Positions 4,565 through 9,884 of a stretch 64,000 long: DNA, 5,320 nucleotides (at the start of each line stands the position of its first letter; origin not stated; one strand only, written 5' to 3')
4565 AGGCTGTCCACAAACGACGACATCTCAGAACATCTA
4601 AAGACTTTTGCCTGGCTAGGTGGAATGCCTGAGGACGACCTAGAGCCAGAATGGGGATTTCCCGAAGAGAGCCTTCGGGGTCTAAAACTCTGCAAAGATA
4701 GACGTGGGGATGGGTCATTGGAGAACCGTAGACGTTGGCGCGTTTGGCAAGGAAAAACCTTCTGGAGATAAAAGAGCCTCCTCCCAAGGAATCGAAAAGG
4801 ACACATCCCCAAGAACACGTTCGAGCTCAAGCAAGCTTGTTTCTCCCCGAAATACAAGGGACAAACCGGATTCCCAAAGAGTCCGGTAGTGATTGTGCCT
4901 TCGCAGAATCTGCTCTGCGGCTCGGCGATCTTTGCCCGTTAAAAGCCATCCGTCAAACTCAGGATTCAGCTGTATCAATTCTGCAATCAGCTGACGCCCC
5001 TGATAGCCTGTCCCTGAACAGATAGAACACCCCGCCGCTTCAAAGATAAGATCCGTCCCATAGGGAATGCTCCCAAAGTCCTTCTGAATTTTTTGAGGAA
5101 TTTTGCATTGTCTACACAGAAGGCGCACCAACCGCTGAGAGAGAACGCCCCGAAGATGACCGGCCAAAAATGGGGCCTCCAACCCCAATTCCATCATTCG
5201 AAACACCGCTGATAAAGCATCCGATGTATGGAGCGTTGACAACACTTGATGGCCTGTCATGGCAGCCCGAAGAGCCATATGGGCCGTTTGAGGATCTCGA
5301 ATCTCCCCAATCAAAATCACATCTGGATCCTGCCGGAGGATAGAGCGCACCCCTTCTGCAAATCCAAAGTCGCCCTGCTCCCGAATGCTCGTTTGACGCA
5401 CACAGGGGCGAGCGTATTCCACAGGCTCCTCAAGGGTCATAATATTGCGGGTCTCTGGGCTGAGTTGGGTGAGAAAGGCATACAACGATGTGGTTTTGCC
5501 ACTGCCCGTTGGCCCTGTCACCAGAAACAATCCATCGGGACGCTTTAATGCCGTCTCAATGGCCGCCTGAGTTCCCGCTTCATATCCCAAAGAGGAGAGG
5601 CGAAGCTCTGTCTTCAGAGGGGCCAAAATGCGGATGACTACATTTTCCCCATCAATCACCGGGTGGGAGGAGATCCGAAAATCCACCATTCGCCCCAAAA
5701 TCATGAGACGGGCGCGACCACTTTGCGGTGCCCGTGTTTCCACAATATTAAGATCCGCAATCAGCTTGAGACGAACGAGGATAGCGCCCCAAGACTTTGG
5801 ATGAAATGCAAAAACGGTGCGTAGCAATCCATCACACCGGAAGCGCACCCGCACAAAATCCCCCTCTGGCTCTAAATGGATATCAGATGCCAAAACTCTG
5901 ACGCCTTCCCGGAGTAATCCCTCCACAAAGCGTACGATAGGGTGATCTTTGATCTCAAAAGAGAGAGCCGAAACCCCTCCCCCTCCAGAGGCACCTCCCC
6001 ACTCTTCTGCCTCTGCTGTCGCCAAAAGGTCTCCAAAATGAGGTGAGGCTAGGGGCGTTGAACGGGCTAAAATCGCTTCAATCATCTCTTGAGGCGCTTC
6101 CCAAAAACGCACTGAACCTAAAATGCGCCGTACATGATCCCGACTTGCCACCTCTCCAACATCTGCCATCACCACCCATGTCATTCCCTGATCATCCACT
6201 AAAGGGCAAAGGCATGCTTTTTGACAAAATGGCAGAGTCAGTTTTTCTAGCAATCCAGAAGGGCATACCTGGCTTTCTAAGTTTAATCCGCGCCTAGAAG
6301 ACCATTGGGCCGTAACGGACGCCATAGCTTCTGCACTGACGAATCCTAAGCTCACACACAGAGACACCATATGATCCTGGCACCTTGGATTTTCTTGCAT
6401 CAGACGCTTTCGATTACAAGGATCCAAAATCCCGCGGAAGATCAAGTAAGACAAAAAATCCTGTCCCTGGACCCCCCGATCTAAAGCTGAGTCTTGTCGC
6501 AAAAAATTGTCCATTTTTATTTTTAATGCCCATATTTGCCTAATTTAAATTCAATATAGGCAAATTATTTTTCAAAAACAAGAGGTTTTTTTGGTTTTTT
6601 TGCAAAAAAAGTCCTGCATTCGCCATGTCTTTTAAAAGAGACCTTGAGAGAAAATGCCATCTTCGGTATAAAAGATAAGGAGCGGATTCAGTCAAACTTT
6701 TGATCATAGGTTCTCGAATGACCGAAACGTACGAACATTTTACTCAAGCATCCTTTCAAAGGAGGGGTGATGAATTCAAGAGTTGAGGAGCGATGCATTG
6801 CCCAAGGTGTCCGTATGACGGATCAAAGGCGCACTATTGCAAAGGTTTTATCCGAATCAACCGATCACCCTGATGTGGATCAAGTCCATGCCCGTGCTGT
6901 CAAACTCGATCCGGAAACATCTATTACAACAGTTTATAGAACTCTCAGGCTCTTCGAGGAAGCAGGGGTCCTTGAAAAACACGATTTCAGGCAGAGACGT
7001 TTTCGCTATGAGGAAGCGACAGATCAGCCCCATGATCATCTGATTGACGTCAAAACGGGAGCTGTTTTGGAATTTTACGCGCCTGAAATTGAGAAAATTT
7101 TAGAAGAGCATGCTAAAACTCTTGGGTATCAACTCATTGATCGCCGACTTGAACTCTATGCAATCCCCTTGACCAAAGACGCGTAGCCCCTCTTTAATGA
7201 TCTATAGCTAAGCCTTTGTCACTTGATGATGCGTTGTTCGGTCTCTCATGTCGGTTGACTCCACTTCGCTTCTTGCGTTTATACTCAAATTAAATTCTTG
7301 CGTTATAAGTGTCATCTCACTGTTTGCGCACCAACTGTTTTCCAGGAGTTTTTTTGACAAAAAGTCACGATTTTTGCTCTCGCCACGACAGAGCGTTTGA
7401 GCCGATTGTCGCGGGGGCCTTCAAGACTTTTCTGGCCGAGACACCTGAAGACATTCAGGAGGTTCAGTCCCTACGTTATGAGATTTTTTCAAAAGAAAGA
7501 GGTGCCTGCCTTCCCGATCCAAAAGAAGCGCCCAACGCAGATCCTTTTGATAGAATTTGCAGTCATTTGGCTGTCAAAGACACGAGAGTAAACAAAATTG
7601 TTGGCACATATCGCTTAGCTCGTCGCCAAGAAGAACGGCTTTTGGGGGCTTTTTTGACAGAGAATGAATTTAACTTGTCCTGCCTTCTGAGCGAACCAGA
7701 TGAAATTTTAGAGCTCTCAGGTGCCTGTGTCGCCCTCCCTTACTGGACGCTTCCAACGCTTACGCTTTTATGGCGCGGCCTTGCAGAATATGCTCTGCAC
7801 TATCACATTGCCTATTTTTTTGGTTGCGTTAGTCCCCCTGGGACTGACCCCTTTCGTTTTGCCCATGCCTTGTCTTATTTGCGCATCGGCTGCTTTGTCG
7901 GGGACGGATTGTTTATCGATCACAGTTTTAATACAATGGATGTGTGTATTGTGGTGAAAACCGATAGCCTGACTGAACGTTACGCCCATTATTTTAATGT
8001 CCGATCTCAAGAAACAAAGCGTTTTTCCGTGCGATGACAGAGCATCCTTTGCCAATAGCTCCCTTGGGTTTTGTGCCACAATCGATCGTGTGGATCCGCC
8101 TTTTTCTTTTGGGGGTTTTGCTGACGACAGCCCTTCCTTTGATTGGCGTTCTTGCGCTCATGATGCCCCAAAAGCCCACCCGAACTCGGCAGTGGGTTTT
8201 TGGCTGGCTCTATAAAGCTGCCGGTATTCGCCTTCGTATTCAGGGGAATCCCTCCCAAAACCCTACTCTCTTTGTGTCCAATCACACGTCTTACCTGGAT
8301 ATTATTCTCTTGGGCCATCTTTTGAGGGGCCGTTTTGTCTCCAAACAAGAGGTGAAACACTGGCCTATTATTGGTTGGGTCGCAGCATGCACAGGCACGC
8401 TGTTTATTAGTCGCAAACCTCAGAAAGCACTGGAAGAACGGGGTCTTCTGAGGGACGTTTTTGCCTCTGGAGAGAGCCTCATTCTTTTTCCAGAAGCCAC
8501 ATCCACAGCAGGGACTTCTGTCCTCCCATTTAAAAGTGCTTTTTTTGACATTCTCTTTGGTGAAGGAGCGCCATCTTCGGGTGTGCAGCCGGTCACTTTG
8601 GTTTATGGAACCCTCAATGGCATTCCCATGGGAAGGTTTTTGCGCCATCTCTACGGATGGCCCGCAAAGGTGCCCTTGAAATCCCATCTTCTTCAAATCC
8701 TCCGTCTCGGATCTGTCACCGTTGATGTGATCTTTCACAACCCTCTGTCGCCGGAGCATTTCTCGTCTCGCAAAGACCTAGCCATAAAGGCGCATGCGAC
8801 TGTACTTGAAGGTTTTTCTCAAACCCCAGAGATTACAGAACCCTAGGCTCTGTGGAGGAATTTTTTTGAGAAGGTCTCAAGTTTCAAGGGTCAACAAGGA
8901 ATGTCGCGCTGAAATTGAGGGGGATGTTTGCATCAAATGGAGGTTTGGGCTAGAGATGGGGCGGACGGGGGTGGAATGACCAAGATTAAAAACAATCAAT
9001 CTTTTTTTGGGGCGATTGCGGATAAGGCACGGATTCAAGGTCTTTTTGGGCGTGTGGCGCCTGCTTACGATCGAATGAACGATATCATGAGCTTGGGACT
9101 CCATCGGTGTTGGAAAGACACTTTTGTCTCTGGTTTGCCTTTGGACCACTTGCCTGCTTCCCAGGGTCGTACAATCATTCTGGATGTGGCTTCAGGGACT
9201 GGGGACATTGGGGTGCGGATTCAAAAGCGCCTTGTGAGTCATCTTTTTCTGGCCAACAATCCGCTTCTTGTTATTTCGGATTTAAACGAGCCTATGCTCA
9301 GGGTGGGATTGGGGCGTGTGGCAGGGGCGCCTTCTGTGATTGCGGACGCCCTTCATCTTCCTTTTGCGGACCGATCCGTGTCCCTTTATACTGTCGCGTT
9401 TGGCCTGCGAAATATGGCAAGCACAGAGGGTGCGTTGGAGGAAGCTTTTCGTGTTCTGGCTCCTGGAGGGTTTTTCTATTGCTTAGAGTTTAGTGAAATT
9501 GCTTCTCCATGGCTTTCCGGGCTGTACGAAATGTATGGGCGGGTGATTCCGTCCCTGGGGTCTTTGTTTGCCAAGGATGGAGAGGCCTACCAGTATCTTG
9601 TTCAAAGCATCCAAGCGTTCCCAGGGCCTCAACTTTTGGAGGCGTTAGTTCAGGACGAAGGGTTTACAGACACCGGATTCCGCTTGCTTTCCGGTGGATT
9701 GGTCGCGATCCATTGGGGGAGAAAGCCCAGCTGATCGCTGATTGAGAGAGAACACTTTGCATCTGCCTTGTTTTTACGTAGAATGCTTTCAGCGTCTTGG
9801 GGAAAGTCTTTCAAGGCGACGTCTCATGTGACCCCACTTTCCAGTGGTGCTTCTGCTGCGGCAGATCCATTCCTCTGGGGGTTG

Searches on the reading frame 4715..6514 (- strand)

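Call 16: search_protein_families(library=ncbifam, proteins=[window:4715-6514:-], max_evalue=0.00001)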
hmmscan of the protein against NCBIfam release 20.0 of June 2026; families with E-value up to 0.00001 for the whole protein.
window:4715-6514:- (599 aa): 17 families
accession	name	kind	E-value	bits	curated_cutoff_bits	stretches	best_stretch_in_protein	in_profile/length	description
TIGR02533.1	type_II_gspE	equivalog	1.5e-121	406.5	630.25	1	90-567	2-485/486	type II secretion system ATPase GspE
TIGR02538.1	type_IV_pilB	equivalog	1.8e-113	380.1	675.65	1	23-568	5-562/564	type IV-A pilus assembly ATPase PilB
NF007755.0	PRK10436.1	equivalog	4.7e-102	342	617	1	188-570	80-461/465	type II secretion system protein GspE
NF053534.1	T4PilAsmATPsTfpB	equivalog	1.5e-98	330.7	850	1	187-567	195-581/584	type IV pilus assembly ATPase TfpB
NF041000.1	ATPase_ComGA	equivalog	1.9e-68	230.4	300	1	200-464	3-266/267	competence type IV pilus ATPase ComGA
TIGR01420.1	pilT_fam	subfamily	1.8e-39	135.9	319.1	1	200-464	5-269/343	PilT/PilU family type 4a pilus ATPase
TIGR02525.1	plasmid_TraJ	equivalog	5.3e-21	75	368.3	1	321-442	143-271/372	plasmid transfer ATPase TraJ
TIGR02524.1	dot_icm_DotB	equivalog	2.8e-20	72.9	463.3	1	304-440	115-256/358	Dot/Icm type IV secretion system ATPase DotB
NF058587.1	archaellum_moto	equivalog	6.1e-17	61.6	550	1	328-441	277-394/527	archaellum flagellar ATPase motor FlaI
TIGR03819.1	heli_sec_ATPase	hypoth_equivalog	3.9e-13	49.3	373.15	1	288-446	138-303/340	TadA family conjugal transfer-associated ATPase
TIGR02782.1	TrbB_P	equivalog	8.5e-13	48.2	304.55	1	330-443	139-255/303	P-type conjugative transfer ATPase TrbB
TIGR02788.1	VirB11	equivalog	2.3e-11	43.3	249.95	1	330-444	147-266/308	P-type DNA transfer ATPase VirB11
NF053672.1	bindosome_BasE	exception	5.6e-11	41.9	1000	1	331-448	274-394/512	bindosome assembly system ATPase subunit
NF010407.0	PRK13833.1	subfamily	9.6e-10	38.4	499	1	330-447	147-266/323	conjugal transfer protein TrbB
NF010469.0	PRK13894.1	subfamily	3.7e-08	33.1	508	1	318-443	141-267/320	conjugal transfer ATPase TrbB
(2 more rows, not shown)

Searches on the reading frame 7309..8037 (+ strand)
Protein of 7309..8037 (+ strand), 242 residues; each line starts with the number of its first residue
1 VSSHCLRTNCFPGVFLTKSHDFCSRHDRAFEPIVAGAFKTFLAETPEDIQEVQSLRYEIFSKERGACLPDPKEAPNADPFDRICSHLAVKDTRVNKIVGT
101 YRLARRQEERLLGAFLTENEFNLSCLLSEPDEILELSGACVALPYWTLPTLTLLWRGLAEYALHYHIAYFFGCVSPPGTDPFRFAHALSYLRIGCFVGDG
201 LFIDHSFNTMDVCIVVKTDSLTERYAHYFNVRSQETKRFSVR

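Call 35: search_protein_families(library=pfam, proteins=[window:7309-8037:+], max_evalue=0.0001)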
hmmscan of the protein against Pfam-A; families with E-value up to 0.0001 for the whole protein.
window:7309-8037:+ (242 aa): 1 family
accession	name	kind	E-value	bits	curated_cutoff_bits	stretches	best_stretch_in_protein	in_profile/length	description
PF13444.12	Acetyltransf_5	-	1.7e-21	77.3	22.4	1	55-156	1-102/102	Acetyltransferase (GNAT) domain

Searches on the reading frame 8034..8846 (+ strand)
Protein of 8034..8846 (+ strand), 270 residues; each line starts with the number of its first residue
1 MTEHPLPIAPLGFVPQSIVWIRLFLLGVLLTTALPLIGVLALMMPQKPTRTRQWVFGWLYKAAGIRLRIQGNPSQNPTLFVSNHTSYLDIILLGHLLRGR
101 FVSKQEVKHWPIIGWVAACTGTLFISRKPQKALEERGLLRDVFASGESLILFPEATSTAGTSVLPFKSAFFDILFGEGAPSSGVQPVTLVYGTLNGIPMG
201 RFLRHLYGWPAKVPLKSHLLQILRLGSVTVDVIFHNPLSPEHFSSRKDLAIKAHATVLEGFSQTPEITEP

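Call 35: search_protein_families(library=pfam, proteins=[window:8034-8846:+], max_evalue=0.0001)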
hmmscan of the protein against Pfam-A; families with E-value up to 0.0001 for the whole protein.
window:8034-8846:+ (270 aa): 1 family
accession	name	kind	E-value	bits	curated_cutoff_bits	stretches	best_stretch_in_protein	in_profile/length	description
PF01553.26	Acyltransferase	-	1.9e-19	70.2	23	1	73-174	11-119/132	Acyltransferase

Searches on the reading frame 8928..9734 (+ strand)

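Call 35: search_protein_families(library=pfam, proteins=[window:8928-9734:+], max_evalue=0.0001)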
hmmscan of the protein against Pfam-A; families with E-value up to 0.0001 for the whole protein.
window:8928-9734:+ (268 aa): 3 families
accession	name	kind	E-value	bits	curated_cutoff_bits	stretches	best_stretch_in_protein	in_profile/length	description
PF01209.24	Ubie_methyltran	-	1.4e-59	201.7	20.1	1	32-266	5-233/233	ubiE/COQ5 methyltransferase family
PF08241.18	Methyltransf_11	-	3.5e-09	37.6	21.2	1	113-185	20-95/95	Methyltransferase domain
PF13649.12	Methyltransf_25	-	7.7e-09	36.6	27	1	84-181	1-97/97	Methyltransferase domain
